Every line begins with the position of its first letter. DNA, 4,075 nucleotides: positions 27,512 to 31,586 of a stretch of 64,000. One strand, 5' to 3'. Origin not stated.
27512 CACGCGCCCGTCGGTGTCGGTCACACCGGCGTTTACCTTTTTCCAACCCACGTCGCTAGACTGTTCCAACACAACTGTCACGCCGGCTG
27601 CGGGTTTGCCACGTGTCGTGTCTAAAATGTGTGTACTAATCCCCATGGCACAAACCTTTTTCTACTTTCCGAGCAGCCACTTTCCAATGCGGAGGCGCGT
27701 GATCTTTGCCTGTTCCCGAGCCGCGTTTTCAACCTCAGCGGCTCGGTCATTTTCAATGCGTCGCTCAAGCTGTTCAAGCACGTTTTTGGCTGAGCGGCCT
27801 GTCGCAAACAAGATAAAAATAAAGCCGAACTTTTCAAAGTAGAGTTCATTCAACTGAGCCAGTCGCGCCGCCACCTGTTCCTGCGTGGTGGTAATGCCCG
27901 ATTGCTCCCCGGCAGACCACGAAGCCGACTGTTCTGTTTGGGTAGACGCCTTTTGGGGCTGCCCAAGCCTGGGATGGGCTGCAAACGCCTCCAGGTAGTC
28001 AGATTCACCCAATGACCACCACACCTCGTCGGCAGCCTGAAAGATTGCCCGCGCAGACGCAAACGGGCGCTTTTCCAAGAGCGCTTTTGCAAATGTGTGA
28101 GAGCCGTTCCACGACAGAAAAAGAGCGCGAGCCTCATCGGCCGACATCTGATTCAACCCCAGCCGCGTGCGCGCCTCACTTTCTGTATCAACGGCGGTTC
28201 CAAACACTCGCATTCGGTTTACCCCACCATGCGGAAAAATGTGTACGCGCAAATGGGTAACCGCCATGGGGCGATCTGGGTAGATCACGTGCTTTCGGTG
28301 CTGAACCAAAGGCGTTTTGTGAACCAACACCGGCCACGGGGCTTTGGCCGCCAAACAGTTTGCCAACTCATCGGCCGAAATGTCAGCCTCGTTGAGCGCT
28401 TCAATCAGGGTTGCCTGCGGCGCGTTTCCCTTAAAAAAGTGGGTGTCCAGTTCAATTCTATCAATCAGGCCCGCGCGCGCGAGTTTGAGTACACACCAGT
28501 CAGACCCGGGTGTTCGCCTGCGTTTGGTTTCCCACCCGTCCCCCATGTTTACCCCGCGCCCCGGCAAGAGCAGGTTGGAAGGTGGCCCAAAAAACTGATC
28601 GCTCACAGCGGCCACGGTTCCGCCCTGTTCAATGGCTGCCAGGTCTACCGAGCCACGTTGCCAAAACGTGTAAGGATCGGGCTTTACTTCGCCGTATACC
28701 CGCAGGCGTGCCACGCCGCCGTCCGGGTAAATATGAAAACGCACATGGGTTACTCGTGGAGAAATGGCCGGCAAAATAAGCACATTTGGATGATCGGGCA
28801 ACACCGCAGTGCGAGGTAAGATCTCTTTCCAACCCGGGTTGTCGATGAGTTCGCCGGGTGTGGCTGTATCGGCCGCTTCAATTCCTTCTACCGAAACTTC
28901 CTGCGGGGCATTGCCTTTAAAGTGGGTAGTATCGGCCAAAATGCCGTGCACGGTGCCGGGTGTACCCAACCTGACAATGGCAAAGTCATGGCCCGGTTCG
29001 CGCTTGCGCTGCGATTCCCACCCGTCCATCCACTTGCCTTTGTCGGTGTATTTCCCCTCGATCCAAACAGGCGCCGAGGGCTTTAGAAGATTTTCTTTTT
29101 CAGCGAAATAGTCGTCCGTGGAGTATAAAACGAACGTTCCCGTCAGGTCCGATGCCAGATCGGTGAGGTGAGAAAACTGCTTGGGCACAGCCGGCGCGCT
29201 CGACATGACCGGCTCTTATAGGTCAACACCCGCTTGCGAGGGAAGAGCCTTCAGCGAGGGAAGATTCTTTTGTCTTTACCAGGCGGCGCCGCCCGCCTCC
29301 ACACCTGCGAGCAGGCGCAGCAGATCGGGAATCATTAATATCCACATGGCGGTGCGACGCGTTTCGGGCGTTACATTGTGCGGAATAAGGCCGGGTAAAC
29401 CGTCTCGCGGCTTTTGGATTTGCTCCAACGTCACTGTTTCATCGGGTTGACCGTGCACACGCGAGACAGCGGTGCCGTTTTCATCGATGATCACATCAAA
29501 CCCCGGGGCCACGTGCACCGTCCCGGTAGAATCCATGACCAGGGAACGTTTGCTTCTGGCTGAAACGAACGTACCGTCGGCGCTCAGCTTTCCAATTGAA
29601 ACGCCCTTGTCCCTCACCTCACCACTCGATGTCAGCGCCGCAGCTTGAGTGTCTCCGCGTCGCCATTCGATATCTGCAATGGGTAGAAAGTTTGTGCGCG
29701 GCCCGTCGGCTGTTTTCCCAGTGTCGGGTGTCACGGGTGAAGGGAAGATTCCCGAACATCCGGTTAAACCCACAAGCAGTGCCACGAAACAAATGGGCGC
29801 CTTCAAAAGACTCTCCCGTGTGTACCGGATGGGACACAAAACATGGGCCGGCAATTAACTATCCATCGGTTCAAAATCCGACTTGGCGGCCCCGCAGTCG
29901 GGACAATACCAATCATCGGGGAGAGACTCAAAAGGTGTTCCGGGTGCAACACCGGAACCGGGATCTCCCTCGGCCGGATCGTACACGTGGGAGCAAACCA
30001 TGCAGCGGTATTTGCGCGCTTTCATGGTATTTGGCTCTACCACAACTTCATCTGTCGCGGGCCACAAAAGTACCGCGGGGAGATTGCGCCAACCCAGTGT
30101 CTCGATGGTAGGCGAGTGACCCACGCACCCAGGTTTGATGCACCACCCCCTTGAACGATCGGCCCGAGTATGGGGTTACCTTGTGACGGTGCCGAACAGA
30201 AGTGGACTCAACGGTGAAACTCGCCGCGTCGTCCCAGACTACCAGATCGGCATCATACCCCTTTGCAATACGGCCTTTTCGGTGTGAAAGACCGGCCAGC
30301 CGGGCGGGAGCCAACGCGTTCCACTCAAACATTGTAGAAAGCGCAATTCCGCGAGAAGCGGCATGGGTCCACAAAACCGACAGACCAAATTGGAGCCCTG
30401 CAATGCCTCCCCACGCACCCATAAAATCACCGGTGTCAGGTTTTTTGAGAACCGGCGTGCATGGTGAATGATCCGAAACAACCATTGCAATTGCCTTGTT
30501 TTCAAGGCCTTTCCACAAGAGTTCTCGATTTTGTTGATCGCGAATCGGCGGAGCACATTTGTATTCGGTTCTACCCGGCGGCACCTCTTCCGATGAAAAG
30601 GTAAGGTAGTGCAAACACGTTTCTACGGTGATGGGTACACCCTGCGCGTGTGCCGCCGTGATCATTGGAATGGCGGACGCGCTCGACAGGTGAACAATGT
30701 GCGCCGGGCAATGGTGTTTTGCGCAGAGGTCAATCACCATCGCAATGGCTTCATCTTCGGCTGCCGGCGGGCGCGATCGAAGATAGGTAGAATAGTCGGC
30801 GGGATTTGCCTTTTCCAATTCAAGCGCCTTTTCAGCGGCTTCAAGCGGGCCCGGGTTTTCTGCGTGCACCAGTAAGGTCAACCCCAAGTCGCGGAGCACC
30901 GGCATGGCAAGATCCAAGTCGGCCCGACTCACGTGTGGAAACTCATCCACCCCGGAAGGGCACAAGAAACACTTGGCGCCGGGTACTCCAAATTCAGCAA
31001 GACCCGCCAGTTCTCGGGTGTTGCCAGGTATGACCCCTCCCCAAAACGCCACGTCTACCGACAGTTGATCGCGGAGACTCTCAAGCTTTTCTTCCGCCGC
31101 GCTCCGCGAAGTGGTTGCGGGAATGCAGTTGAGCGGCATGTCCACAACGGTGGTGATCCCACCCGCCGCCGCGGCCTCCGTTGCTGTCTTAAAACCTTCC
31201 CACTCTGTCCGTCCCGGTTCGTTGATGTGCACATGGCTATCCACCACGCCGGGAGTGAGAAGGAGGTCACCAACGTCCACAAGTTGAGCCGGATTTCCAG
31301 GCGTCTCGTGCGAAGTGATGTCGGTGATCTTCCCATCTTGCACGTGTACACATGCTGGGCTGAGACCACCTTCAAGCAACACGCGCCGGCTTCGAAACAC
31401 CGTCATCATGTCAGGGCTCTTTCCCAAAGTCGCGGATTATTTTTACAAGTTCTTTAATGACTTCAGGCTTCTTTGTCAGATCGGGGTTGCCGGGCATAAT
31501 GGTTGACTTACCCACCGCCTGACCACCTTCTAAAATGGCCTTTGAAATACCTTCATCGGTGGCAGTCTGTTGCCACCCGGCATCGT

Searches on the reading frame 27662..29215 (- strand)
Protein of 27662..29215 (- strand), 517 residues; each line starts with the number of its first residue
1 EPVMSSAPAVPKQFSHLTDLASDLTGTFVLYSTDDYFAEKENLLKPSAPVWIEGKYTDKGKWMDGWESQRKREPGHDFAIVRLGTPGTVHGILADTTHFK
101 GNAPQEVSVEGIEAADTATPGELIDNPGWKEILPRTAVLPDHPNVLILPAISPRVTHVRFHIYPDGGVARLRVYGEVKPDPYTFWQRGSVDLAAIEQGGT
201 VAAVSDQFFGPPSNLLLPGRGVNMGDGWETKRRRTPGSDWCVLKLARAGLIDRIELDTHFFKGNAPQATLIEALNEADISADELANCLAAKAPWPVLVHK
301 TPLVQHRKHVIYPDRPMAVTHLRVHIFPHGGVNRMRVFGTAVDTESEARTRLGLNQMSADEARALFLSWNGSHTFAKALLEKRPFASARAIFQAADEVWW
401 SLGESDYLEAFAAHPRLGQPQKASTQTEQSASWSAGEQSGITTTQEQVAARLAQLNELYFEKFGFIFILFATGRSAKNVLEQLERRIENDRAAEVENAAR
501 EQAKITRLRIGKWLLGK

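Call 83: search_protein_families(library=pfam, proteins=[window:27662-29215:-], max_evalue=0.0001)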
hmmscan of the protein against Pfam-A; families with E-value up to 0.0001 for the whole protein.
window:27662-29215:- (517 aa): 2 families
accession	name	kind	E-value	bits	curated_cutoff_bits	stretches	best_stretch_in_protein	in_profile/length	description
PF03561.21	Allantoicase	-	1.1e-91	305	27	2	27-177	2-154/155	Allantoicase repeat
PF09349.15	OHCU_decarbox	-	9.3e-42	143.6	24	1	355-510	1-154/155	OHCU decarboxylase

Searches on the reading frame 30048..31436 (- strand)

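Call 83: search_protein_families(library=pfam, proteins=[window:30048-31436:-], max_evalue=0.0001)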
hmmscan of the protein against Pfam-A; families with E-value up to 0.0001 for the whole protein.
window:30048-31436:- (462 aa): 2 families
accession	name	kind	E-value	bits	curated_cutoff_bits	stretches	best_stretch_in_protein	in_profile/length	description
PF01979.26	Amidohydro_1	-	1.7e-25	90.4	25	1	60-440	2-343/345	Amidohydrolase family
PF07969.17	Amidohydro_3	-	1.6e-14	54.8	29.7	1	366-442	409-471/472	Amidohydrolase family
